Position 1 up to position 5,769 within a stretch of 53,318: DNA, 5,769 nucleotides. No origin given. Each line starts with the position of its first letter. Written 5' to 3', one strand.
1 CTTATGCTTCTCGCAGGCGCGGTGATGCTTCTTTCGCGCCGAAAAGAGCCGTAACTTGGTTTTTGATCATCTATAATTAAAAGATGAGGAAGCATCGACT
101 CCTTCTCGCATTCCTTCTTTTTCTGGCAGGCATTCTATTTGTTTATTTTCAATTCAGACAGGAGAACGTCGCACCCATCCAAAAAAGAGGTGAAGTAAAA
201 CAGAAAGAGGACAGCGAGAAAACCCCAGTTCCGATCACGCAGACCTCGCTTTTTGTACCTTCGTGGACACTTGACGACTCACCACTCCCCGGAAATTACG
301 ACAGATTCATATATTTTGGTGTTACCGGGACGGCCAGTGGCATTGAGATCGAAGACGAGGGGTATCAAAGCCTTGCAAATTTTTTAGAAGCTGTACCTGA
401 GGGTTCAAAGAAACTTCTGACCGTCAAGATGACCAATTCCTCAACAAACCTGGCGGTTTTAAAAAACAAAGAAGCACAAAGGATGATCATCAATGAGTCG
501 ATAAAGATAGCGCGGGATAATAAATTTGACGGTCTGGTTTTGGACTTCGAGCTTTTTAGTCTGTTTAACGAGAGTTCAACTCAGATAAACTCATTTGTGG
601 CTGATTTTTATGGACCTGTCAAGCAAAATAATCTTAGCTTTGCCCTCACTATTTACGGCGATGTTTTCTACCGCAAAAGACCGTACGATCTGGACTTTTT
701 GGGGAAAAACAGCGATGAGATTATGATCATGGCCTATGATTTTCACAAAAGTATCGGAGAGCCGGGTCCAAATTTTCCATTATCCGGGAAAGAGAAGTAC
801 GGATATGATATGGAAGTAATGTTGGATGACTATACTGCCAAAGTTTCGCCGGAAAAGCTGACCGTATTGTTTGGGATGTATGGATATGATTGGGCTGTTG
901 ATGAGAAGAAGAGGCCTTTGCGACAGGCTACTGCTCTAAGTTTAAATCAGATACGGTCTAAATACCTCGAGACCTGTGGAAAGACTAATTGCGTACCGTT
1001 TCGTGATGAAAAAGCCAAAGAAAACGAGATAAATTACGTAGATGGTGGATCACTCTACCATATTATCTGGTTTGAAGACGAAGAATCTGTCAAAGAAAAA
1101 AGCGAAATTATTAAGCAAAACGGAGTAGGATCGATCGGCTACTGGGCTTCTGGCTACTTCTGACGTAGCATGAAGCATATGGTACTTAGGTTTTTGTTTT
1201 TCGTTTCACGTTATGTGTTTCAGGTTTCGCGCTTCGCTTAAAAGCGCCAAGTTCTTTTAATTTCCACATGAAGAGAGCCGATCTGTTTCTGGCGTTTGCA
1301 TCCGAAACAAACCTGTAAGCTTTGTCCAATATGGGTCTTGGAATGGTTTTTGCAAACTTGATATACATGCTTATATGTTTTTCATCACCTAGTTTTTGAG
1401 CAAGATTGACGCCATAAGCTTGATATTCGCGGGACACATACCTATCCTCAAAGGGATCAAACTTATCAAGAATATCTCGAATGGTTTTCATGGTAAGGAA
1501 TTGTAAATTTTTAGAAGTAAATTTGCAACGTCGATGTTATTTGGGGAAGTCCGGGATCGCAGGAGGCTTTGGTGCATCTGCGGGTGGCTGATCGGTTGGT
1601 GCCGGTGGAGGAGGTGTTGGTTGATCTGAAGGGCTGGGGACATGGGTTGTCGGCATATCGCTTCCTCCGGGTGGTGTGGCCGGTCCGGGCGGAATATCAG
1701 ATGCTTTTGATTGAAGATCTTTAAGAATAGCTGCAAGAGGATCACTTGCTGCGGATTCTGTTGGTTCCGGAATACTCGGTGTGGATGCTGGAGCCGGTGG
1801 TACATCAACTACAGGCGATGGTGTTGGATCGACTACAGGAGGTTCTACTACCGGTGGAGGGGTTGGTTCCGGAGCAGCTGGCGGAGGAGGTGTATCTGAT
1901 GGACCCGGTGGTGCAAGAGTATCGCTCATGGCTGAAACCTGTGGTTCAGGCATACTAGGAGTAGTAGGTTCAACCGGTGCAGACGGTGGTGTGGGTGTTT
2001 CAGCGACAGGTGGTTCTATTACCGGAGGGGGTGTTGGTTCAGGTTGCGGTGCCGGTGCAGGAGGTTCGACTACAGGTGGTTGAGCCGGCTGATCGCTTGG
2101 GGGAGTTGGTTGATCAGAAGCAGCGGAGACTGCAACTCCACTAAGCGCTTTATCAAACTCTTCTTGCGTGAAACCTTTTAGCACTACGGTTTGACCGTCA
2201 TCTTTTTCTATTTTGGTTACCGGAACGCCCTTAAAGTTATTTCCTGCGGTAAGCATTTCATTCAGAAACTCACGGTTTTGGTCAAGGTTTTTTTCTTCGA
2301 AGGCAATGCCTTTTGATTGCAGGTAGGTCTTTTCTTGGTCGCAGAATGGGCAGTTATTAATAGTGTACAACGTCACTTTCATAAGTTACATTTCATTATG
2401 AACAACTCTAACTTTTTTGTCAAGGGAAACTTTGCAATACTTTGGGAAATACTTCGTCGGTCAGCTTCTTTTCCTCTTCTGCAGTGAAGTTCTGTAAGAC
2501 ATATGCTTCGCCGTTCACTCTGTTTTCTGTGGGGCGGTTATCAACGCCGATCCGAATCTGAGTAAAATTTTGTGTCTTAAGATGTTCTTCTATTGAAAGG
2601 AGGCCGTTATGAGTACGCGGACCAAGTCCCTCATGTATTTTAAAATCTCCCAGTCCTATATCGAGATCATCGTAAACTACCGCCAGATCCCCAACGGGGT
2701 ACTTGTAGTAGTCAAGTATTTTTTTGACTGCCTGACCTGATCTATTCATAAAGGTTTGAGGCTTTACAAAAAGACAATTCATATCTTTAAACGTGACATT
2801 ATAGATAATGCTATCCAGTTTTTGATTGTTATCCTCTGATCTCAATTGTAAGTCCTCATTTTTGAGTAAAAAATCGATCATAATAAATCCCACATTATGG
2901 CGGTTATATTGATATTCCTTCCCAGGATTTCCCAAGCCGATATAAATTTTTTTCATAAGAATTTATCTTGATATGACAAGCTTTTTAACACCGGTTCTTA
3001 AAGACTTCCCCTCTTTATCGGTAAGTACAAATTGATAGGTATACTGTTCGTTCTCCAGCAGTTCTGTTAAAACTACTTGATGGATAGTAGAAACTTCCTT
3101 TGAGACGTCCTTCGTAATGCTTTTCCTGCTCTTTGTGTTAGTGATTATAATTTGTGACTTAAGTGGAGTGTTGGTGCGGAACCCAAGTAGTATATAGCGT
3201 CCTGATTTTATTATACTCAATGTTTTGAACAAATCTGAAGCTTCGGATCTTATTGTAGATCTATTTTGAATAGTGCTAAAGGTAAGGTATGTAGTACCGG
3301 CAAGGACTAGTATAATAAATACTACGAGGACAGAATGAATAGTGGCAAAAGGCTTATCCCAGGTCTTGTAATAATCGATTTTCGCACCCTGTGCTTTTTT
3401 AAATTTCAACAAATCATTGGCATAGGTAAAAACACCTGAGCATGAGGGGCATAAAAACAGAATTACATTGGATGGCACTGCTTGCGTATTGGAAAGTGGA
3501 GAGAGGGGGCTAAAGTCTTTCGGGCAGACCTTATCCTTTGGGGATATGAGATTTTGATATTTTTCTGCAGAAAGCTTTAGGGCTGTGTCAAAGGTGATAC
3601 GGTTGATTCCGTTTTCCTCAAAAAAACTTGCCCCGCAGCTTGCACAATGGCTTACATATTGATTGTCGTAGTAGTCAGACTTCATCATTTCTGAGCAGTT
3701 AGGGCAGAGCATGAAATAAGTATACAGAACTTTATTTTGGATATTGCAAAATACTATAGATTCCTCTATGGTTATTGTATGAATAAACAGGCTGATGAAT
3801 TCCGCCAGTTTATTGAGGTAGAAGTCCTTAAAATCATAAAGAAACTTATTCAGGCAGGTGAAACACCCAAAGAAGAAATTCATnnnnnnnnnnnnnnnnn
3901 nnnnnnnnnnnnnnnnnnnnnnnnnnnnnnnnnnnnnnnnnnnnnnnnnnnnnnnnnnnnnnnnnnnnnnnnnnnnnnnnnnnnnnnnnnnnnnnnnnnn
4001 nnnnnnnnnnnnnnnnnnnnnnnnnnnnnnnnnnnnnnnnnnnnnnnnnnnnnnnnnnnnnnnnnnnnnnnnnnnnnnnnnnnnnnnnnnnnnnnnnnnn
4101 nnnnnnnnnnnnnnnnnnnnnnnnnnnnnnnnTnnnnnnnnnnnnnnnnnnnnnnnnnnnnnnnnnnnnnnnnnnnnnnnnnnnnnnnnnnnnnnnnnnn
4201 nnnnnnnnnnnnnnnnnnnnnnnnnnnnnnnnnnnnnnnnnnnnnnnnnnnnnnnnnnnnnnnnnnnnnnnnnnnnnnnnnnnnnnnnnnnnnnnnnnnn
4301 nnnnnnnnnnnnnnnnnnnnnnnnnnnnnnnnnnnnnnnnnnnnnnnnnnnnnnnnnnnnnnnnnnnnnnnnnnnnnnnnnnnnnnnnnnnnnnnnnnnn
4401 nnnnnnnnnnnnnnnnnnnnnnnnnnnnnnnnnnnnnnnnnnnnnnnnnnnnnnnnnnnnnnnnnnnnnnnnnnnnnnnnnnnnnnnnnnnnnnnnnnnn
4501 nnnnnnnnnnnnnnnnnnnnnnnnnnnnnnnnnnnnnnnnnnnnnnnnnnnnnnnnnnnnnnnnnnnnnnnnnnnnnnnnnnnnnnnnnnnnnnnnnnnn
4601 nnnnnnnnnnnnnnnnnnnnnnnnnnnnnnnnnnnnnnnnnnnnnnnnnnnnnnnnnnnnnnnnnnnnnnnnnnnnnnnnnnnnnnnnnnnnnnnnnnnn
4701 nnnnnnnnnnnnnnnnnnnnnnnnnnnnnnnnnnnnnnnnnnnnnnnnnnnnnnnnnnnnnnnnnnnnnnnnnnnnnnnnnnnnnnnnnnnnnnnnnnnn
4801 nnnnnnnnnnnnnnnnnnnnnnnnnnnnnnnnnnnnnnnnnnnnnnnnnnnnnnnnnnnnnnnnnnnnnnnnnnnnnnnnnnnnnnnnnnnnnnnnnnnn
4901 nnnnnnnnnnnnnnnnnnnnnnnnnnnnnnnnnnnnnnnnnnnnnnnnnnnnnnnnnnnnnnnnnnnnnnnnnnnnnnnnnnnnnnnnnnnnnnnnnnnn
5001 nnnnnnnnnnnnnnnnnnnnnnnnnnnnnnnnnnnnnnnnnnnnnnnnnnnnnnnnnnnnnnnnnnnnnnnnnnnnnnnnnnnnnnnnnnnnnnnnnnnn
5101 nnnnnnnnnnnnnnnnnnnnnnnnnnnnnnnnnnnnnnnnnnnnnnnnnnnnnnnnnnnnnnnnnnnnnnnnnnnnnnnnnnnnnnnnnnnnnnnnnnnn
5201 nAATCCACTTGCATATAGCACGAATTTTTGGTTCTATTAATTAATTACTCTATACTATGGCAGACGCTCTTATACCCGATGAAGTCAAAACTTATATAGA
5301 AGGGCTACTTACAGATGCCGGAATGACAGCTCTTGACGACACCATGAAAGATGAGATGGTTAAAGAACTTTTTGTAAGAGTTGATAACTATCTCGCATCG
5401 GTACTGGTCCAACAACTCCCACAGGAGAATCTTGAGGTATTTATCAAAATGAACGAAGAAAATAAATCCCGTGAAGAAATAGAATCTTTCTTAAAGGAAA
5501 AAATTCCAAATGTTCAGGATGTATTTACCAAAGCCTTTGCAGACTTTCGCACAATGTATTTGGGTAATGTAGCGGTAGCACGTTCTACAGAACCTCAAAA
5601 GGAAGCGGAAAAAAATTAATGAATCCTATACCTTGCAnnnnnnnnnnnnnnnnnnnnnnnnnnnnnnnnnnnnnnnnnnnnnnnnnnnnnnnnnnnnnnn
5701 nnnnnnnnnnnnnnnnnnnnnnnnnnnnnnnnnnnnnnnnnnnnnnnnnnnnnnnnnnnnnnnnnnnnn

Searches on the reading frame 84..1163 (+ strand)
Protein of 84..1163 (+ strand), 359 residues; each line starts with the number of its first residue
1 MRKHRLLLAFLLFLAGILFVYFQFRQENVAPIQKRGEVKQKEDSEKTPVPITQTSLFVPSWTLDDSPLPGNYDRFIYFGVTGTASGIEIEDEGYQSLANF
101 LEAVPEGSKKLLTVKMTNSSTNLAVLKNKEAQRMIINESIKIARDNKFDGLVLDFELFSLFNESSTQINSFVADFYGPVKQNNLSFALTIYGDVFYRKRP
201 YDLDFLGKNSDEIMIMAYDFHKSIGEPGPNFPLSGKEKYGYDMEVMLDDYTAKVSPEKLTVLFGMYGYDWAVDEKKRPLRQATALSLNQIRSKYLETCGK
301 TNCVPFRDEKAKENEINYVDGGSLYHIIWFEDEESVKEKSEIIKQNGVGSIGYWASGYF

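Call 8: search_protein_families(library=pfam, proteins=[window:84-1163:+], max_evalue=0.001)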
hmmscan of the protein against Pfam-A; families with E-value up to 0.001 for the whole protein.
window:84-1163:+ (359 aa): 1 family
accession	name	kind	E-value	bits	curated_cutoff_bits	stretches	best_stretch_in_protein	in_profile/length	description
PF00704.34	Glyco_hydro_18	-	5.4e-23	82.6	29.6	1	124-356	82-314/317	Glycosyl hydrolases family 18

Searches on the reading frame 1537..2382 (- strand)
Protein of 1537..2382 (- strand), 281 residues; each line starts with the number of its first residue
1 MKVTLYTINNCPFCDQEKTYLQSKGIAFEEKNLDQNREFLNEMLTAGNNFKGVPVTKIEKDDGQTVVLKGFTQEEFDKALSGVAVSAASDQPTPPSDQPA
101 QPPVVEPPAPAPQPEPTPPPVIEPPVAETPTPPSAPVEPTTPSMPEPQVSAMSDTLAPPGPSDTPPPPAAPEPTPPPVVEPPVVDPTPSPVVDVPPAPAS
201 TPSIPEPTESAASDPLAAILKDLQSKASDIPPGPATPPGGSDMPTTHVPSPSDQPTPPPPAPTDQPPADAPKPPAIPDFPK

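Call 8: search_protein_families(library=pfam, proteins=[window:1537-2382:-], max_evalue=0.001)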
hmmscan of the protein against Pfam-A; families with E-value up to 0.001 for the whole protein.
window:1537-2382:- (281 aa): 1 family
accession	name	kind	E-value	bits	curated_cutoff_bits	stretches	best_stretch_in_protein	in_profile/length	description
PF00462.30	Glutaredoxin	-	3.2e-10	40.5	22.9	1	3-58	1-55/60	Glutaredoxin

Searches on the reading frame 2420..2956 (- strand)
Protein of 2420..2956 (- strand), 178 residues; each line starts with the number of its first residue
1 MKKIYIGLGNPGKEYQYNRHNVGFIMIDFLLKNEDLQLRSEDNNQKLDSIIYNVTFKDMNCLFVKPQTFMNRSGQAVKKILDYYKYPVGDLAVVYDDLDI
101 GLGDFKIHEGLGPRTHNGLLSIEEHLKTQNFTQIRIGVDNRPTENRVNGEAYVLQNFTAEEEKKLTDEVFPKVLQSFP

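Call 8: search_protein_families(library=pfam, proteins=[window:2420-2956:-], max_evalue=0.001)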
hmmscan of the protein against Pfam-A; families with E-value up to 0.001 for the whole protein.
window:2420-2956:- (178 aa): 1 family
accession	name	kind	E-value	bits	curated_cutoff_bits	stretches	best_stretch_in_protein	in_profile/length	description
PF01195.25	Pept_tRNA_hydro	-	3.6e-50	170.8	27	1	5-170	2-160/183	Peptidyl-tRNA hydrolase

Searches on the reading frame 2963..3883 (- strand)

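Call 8: search_protein_families(library=pfam, proteins=[window:2963-3883:-], max_evalue=0.001)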
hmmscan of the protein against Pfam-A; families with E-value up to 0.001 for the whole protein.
window:2963-3883:- (306 aa): 1 family
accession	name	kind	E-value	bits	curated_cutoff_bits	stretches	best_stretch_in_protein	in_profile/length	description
PF13453.11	Zn_ribbon_TFIIB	-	2.6e-08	33.6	22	0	120-163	2-40/41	Transcription factor zinc-finger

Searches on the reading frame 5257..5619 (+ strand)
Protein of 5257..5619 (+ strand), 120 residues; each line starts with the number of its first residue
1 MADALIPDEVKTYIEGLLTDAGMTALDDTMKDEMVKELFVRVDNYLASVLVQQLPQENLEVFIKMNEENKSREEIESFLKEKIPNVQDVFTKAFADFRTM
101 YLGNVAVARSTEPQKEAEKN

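Call 8: search_protein_families(library=pfam, proteins=[window:5257-5619:+], max_evalue=0.001)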
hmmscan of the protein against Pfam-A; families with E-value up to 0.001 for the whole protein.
window:5257-5619:+ (120 aa): 1 family
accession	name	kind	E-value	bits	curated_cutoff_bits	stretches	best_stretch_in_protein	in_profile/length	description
PF18908.5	DUF5663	-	4.7e-06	27.5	23.7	1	17-98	1-81/84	Protein of unknown function (DUF5663)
